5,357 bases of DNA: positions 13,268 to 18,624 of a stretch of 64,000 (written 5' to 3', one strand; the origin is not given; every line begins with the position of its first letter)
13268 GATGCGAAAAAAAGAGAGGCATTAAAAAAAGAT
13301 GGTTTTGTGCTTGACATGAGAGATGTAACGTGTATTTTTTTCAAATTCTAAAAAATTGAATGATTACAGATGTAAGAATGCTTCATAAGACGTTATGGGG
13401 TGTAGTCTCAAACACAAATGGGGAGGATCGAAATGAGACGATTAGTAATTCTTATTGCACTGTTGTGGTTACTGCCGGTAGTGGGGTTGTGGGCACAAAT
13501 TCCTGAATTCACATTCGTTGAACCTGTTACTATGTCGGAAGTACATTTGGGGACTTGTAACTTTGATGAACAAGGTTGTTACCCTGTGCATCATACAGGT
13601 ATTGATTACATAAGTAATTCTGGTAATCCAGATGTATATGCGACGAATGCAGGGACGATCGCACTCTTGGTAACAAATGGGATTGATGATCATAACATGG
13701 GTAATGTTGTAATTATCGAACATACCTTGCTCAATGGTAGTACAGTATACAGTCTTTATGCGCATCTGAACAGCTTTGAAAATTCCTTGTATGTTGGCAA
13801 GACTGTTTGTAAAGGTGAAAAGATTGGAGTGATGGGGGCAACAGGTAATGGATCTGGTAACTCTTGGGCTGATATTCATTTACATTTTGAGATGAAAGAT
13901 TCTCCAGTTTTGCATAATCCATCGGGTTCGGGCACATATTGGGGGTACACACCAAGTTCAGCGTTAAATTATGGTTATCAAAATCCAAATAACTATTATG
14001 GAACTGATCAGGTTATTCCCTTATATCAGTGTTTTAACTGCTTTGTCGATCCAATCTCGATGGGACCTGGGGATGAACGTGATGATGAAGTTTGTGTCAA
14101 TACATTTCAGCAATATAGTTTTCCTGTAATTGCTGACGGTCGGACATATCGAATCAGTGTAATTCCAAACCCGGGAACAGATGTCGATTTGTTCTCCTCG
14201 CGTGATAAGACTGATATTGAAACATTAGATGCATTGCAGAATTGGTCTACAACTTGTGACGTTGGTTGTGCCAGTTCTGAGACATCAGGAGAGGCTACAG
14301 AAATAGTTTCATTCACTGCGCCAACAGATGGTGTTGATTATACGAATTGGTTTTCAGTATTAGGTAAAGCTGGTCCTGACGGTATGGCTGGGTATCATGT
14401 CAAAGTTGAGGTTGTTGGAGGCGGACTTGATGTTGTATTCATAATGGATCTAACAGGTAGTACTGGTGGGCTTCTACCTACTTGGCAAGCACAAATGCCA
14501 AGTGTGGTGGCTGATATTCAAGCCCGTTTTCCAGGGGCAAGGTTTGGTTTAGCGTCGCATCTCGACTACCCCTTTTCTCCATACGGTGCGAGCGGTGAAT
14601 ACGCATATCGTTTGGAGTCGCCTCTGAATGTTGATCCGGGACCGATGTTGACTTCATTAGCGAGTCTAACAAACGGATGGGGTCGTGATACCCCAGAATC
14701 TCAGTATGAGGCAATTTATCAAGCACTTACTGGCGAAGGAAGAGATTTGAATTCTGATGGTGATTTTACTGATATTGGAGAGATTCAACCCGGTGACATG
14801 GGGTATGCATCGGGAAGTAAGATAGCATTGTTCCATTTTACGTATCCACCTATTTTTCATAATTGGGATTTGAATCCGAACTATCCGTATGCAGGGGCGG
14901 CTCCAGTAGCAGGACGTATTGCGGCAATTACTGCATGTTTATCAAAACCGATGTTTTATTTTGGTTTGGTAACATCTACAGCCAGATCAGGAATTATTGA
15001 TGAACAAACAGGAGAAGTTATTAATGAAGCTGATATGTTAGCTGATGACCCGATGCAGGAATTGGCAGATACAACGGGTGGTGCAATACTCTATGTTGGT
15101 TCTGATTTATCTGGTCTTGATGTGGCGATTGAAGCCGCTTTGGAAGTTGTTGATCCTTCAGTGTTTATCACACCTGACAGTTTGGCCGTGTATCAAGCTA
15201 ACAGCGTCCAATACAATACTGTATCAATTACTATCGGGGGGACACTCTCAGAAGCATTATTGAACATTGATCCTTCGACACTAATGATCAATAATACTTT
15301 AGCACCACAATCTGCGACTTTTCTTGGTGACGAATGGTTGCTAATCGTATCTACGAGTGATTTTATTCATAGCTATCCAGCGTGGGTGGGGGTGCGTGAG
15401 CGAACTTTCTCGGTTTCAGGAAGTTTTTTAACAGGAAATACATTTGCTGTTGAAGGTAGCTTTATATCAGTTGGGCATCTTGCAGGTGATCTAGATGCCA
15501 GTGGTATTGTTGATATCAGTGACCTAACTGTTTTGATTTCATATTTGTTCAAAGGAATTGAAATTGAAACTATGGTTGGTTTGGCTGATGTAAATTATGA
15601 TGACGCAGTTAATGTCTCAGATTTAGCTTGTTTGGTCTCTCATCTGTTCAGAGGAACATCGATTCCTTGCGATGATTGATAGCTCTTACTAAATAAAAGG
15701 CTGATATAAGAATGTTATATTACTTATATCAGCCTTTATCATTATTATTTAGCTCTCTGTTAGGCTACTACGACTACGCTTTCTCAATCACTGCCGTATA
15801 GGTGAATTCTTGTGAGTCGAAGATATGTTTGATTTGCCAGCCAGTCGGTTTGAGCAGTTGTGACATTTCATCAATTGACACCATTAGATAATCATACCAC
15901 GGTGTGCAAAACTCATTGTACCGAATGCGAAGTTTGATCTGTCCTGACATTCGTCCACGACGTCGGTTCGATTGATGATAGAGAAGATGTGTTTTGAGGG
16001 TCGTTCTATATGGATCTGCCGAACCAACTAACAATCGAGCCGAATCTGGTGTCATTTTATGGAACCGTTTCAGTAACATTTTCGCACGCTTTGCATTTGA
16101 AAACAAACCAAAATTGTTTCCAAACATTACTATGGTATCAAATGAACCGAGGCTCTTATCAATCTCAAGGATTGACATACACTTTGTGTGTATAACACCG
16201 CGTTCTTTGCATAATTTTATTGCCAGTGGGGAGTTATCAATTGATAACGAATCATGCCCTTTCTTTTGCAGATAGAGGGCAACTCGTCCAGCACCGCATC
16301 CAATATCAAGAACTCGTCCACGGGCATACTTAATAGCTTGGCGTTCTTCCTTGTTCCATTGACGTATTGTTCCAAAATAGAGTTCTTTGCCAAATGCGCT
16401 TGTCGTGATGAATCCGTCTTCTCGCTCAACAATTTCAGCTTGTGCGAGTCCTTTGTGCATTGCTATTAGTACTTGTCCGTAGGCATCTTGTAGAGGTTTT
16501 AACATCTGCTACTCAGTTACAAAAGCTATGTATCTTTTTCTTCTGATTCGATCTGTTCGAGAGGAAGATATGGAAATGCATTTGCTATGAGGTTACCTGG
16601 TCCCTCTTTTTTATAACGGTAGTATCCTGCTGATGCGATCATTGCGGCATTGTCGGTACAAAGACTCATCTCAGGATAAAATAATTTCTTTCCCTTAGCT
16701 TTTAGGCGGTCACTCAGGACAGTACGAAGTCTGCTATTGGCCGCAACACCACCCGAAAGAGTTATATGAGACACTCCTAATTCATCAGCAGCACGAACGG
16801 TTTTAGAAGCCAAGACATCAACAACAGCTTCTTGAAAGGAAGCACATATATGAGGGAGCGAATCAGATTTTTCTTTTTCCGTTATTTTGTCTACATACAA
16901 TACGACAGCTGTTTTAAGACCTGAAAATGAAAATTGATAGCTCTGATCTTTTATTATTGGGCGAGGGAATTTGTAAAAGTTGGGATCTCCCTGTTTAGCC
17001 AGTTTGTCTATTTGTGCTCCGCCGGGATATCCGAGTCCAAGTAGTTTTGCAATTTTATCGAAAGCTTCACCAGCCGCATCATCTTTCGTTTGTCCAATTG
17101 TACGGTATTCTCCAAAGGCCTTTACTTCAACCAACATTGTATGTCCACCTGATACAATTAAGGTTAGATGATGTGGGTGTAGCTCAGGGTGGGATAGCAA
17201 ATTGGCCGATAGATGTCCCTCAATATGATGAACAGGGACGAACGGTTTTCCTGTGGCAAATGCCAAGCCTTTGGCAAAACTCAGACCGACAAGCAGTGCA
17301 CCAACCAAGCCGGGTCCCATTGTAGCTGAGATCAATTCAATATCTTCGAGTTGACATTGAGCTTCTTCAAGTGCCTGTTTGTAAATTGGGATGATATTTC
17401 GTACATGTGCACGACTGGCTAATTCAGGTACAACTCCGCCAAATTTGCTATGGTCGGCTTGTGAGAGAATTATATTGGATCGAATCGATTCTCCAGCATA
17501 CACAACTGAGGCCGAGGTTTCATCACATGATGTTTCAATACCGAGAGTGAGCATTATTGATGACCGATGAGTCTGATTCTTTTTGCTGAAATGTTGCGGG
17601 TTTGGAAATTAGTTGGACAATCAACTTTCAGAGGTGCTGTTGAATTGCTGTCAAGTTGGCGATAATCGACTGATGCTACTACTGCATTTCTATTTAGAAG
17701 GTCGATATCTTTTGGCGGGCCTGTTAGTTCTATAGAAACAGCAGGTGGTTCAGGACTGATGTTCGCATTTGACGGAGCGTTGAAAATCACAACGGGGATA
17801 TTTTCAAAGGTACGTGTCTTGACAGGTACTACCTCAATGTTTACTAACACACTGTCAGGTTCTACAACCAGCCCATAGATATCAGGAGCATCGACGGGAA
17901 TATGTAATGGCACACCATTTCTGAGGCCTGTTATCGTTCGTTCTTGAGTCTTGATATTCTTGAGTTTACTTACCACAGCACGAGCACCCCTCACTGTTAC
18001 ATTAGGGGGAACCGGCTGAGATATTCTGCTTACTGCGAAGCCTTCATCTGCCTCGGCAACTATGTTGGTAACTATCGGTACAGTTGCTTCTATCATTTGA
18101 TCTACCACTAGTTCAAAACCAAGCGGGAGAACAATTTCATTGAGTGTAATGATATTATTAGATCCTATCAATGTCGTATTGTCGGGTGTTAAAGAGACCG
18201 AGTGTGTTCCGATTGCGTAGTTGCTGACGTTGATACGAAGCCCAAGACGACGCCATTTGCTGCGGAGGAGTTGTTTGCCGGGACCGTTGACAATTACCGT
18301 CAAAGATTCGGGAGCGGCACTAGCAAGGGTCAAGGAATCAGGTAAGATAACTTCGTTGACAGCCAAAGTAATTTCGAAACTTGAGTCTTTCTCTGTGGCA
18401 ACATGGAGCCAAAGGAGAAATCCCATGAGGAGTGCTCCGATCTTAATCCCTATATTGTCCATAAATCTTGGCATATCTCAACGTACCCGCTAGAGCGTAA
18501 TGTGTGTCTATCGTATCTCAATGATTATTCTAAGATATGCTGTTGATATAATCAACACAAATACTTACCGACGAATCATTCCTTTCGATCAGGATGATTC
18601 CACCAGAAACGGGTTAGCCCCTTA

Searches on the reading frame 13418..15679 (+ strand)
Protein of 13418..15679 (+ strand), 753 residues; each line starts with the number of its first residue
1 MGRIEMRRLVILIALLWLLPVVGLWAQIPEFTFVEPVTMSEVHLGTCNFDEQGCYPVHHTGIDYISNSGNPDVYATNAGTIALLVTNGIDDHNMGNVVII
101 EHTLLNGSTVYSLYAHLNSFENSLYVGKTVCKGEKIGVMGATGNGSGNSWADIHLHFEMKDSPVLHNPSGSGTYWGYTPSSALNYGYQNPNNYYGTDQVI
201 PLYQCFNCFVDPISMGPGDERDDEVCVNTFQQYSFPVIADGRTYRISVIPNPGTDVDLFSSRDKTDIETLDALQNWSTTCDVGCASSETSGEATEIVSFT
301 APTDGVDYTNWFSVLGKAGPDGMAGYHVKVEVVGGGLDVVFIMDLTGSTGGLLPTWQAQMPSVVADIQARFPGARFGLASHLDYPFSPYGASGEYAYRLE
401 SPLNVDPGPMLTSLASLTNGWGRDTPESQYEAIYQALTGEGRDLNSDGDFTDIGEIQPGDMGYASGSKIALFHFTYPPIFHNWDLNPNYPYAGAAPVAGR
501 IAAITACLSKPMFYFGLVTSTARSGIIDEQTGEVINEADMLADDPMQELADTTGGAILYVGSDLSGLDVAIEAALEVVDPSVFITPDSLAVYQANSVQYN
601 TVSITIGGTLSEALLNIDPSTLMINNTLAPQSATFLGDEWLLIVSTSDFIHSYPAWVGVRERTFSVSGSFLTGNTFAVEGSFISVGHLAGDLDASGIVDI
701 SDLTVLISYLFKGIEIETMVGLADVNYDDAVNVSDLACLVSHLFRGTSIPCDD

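Call 56: search_protein_families(library=pfam, proteins=[window:13418-15679:+], max_evalue=0.00001)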
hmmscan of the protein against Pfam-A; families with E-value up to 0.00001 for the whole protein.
window:13418-15679:+ (753 aa): 2 families
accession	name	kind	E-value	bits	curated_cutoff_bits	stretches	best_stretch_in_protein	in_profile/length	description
PF01551.29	Peptidase_M23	-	2.8e-17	63.1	28.7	1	58-161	2-89/96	Peptidase family M23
PF00404.24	Dockerin_1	-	8.2e-07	29.6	22.9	1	689-743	1-56/57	Dockerin type I domain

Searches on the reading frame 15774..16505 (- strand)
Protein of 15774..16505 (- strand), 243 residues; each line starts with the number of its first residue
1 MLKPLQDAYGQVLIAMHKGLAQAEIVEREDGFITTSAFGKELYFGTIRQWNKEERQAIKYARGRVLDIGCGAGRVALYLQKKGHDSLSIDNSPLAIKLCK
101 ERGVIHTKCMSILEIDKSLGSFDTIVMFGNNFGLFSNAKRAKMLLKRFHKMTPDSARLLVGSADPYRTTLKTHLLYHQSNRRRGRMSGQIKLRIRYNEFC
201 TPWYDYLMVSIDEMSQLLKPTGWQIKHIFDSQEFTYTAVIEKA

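Call 56: search_protein_families(library=pfam, proteins=[window:15774-16505:-], max_evalue=0.00001)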
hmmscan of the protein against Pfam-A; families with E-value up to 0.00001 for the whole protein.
window:15774-16505:- (243 aa): 4 families
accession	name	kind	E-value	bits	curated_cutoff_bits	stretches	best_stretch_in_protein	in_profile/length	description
PF13649.12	Methyltransf_25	-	2.7e-12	47.6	27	1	65-145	1-87/97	Methyltransferase domain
PF08241.18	Methyltransf_11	-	1e-08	36.2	21.2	1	66-129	1-68/95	Methyltransferase domain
PF13489.12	Methyltransf_23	-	4e-08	33.6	27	1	60-164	21-120/164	Methyltransferase domain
PF08242.18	Methyltransf_12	-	1.5e-06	29.2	30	1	66-151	1-91/98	Methyltransferase domain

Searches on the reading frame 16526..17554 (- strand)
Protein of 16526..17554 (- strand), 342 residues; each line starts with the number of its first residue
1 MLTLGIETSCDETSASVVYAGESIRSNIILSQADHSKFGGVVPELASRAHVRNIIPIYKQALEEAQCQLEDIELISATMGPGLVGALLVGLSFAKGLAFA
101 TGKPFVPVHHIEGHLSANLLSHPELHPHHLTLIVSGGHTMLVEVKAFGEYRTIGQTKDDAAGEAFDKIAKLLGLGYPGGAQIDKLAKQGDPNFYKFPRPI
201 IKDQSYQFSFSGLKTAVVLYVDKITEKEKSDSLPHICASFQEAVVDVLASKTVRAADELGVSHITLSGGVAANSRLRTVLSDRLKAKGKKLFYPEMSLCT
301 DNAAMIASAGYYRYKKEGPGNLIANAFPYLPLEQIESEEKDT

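Call 56: search_protein_families(library=pfam, proteins=[window:16526-17554:-], max_evalue=0.00001)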
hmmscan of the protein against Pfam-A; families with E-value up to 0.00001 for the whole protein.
window:16526-17554:- (342 aa): 2 families
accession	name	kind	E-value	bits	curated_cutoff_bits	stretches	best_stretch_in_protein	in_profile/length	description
PF00814.31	TsaD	-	2.3e-93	313.2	24.8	1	24-307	2-263/264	tRNA N6-adenosine threonylcarbamoyltransferase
PF22521.2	HypF_C_2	-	1.5e-09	38.5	27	1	203-302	133-235/241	Carbamoyltransferase, Kae1-like Domain, second subdomain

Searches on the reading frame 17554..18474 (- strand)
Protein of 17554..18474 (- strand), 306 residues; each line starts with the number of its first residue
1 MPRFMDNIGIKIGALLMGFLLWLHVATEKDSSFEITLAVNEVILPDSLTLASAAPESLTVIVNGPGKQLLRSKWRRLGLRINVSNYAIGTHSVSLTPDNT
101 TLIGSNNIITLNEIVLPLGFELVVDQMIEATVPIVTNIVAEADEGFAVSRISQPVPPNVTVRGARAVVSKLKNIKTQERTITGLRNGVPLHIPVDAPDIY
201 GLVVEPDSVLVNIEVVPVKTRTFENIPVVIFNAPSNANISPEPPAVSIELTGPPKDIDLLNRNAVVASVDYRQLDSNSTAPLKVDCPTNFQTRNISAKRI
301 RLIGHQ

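Call 56: search_protein_families(library=pfam, proteins=[window:17554-18474:-], max_evalue=0.00001)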
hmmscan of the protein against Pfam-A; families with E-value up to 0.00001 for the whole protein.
window:17554-18474:- (306 aa): 1 family
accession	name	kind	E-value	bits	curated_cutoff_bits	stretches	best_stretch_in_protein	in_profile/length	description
PF07949.17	YbbR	-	1.2e-09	38.8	22.3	1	132-213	1-81/81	YbbR-like protein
